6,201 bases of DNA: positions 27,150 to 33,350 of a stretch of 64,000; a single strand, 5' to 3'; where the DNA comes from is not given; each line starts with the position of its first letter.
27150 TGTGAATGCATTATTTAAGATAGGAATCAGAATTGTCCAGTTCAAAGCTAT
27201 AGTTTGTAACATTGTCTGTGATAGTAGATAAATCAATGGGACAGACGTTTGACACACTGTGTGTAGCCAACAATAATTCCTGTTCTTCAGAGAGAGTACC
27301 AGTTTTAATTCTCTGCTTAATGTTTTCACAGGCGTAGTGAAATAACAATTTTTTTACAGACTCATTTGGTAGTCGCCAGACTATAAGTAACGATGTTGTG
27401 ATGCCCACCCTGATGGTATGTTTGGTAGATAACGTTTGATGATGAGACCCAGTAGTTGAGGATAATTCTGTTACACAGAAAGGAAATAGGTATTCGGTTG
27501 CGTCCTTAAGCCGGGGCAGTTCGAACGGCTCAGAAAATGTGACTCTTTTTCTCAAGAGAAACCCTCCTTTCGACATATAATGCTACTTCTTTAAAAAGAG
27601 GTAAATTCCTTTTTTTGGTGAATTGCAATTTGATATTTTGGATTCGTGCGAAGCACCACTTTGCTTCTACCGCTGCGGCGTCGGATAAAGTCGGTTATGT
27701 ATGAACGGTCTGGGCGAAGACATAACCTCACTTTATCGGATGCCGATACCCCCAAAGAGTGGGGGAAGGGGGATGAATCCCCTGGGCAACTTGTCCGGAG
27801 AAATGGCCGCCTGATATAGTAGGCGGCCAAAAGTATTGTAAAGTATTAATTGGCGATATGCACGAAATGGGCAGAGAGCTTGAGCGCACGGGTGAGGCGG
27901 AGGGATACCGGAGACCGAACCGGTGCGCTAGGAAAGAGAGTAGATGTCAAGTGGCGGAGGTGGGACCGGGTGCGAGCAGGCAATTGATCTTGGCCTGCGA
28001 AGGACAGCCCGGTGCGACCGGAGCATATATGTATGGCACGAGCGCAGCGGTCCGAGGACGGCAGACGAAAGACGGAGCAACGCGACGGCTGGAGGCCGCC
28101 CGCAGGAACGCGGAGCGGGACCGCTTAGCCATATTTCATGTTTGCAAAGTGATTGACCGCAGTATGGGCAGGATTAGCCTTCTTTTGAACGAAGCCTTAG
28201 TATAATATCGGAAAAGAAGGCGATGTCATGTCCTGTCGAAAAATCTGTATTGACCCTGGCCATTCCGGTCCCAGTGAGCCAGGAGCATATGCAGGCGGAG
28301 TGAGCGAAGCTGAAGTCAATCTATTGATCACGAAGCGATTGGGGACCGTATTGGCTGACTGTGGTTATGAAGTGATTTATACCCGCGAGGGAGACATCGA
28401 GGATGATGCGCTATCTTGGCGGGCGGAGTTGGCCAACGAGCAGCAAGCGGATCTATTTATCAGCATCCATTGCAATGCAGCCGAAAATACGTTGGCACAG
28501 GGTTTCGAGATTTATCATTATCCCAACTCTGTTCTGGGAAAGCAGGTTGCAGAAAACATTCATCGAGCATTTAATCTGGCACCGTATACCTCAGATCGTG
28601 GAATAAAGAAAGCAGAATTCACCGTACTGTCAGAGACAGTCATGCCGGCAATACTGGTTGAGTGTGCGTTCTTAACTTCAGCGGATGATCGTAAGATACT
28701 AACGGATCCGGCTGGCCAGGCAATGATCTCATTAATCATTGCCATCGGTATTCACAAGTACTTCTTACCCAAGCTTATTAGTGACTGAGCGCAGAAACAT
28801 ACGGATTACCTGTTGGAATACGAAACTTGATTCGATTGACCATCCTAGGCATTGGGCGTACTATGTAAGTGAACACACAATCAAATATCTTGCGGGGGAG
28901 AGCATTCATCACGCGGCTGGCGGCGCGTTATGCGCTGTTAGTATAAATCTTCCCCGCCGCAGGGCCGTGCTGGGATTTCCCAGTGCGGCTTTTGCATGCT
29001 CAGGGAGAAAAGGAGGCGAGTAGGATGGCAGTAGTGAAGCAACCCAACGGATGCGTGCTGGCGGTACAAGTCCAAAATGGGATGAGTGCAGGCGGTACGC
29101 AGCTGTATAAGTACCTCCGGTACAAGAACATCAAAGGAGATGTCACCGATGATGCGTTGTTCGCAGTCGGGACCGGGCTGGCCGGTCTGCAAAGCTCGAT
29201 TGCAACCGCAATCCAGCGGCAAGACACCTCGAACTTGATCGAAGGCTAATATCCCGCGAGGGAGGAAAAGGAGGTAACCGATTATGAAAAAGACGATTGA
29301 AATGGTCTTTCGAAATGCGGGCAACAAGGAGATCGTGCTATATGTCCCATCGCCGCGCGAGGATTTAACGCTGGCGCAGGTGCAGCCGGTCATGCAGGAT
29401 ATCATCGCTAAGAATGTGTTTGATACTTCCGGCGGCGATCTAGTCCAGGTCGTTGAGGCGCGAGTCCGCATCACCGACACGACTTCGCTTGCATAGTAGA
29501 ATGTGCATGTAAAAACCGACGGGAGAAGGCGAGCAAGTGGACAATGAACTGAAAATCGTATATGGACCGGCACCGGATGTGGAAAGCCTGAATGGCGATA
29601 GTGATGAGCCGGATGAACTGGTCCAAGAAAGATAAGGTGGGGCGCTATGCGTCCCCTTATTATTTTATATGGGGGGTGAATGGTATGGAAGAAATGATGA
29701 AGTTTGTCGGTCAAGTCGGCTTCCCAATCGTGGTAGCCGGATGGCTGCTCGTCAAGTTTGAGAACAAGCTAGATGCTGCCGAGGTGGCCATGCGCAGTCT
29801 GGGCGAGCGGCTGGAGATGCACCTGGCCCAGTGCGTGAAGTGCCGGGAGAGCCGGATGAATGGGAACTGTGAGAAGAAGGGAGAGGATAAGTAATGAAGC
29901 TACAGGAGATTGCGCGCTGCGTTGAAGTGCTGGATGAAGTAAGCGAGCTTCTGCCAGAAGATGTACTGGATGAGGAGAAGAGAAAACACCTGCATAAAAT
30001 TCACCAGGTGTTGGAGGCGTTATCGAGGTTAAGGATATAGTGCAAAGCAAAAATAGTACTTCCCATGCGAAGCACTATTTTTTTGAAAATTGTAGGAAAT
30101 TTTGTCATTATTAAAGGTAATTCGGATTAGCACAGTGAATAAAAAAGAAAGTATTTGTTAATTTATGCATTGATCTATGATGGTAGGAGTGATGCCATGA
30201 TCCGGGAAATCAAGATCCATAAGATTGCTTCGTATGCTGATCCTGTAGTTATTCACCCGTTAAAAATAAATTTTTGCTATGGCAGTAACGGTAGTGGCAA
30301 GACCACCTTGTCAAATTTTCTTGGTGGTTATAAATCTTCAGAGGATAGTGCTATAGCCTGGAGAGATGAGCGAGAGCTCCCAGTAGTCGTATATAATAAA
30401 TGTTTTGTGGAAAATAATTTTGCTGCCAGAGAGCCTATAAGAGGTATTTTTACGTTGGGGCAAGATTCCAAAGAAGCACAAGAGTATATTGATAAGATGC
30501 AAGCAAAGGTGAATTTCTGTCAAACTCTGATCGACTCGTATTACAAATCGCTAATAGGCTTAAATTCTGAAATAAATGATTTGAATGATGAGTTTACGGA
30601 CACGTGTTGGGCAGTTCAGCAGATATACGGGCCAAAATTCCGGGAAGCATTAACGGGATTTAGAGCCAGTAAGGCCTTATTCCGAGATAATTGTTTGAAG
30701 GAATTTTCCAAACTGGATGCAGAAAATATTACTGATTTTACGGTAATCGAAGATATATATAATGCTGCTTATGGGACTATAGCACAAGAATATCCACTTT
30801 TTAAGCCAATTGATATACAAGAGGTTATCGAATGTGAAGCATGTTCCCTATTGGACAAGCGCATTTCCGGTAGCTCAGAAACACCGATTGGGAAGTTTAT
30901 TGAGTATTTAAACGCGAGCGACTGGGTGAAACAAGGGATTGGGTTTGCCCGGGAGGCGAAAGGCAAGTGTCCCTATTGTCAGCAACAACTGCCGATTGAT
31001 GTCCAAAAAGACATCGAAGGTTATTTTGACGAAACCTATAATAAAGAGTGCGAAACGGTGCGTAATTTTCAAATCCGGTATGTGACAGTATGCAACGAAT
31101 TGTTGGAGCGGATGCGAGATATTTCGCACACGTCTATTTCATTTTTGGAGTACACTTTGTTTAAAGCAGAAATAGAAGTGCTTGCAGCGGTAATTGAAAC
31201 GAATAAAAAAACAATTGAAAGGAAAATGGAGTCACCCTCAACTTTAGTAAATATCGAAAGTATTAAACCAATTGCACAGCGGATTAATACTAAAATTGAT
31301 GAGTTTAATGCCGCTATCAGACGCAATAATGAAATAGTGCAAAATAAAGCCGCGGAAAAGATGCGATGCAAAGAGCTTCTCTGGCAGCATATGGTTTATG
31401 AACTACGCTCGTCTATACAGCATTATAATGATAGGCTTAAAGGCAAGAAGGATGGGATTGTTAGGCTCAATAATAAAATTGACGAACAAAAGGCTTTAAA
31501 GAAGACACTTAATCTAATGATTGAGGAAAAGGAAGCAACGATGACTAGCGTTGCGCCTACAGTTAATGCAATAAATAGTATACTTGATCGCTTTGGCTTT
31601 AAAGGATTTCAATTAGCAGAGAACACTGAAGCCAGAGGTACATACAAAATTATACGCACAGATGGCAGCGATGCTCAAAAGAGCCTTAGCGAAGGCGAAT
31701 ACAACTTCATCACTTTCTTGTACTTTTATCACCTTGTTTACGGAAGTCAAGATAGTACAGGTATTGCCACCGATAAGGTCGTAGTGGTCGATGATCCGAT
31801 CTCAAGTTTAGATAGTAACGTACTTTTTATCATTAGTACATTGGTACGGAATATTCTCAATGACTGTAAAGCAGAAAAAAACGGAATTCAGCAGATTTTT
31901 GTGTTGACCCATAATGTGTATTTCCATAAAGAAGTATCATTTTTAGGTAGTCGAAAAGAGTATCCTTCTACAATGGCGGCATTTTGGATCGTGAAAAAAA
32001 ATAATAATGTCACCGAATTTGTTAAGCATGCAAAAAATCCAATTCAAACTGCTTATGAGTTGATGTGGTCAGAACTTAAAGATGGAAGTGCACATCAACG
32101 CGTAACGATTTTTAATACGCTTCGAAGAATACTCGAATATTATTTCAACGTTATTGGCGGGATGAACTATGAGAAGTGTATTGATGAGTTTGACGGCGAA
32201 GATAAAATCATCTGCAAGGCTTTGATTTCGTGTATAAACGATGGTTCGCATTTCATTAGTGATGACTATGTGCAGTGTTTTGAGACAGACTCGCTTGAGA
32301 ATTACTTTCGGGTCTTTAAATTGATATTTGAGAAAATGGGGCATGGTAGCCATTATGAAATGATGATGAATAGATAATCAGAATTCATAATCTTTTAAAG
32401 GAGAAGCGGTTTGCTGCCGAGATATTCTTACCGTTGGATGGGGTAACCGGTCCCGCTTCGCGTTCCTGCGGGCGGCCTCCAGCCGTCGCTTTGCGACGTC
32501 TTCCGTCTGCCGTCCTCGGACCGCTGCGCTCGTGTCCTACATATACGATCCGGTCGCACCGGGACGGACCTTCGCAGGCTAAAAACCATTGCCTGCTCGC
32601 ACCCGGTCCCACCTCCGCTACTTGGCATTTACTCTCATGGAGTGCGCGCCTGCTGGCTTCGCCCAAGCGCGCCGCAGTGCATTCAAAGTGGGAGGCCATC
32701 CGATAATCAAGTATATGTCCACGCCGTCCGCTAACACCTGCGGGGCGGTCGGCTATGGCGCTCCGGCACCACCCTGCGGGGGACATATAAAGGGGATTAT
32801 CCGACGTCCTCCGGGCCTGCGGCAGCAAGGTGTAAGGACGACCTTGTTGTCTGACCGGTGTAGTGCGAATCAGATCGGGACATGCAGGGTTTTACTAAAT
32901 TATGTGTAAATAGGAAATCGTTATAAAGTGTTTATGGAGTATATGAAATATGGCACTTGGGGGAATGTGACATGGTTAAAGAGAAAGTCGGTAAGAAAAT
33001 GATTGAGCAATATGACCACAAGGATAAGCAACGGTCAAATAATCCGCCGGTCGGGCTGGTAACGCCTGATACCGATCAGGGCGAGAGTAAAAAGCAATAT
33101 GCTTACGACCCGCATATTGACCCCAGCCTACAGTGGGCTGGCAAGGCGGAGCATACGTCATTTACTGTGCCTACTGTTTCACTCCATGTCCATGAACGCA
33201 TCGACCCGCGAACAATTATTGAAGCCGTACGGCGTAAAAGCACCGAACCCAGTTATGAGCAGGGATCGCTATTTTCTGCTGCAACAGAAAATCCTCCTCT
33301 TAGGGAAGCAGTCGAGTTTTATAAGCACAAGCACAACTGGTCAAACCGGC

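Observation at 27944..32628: Two inverted copies of a G+C-rich, hairpin-dense non-coding element (about 190 nt) bracket the amidase-to-RloC block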

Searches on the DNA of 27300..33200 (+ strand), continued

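Call 98: search_with_rna_model(model_id=R1, sources=[L120, L121, L122, L123, L124, L125, L126], max_evalue=1)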
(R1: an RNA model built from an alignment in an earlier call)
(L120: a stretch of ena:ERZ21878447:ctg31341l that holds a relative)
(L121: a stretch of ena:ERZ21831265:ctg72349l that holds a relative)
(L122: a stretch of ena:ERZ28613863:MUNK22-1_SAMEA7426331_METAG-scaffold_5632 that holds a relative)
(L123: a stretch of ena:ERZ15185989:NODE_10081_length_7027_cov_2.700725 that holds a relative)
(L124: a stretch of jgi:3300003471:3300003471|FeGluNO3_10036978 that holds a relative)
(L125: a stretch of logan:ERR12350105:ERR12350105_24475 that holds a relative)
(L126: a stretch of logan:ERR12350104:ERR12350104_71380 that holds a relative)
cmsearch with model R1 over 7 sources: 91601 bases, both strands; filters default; matches with E-value up to 1: 8.
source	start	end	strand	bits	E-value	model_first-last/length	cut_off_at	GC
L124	1088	1174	+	84.7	4.9e-18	1-84/84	no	0.69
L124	13071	13157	-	81.6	2.8e-17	1-84/84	no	0.68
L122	7903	7992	+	63.4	6.7e-13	1-84/84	no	0.67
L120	5178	5266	+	46.6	7e-09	1-84/84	no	0.75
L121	1289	1377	+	46.6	7e-09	1-84/84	no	0.75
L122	7810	7890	+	25.6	0.00077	1-84/84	no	0.77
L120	3318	3362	+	17.7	0.063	1-84/84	no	0.67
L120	3217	3268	-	14.8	0.3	1-84/84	no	0.73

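Call 112: search_rna_families(sources=[L124, L117, L120, L122], threshold=evalue, max_evalue=5)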
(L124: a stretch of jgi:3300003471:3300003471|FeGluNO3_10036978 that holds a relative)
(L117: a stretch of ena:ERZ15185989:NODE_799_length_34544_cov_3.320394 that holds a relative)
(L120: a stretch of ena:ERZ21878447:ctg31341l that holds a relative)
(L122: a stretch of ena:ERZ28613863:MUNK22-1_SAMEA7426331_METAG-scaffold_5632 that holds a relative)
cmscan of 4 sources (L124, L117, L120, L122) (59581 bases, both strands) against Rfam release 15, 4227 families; matches with E-value up to 5: 7.
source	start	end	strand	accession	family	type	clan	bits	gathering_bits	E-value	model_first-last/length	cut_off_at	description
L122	3222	3295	+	RF00005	tRNA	Gene; tRNA;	CL00001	68.8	29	6.4e-13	1-71/71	no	tRNA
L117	1271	1343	+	RF00005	tRNA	Gene; tRNA;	CL00001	65.2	29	6.1e-12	1-71/71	no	tRNA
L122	12635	12686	-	RF03085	abiF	Gene; sRNA;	-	32.2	37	0.064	1-37/37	no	abiF RNA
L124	5868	6047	-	RF02356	BjrC1505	Gene; sRNA;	-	28.4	50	0.22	1-140/140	no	Alphaproteobacterial sRNA BjrC1505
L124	8590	8758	+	RF04321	tmRNA_permuted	Gene;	-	25.8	47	0.24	1-213/213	no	permuted transfer-messenger RNA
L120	2251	2305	+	RF01140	sR20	Gene; snRNA; snoRNA; CD-box;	-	21.4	44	4.3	1-56/56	no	Small nucleolar RNA sR20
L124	194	236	-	RF01136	sR28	Gene; snRNA; snoRNA; CD-box;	-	17.6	39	3.2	1-55/55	no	Small nucleolar RNA sR28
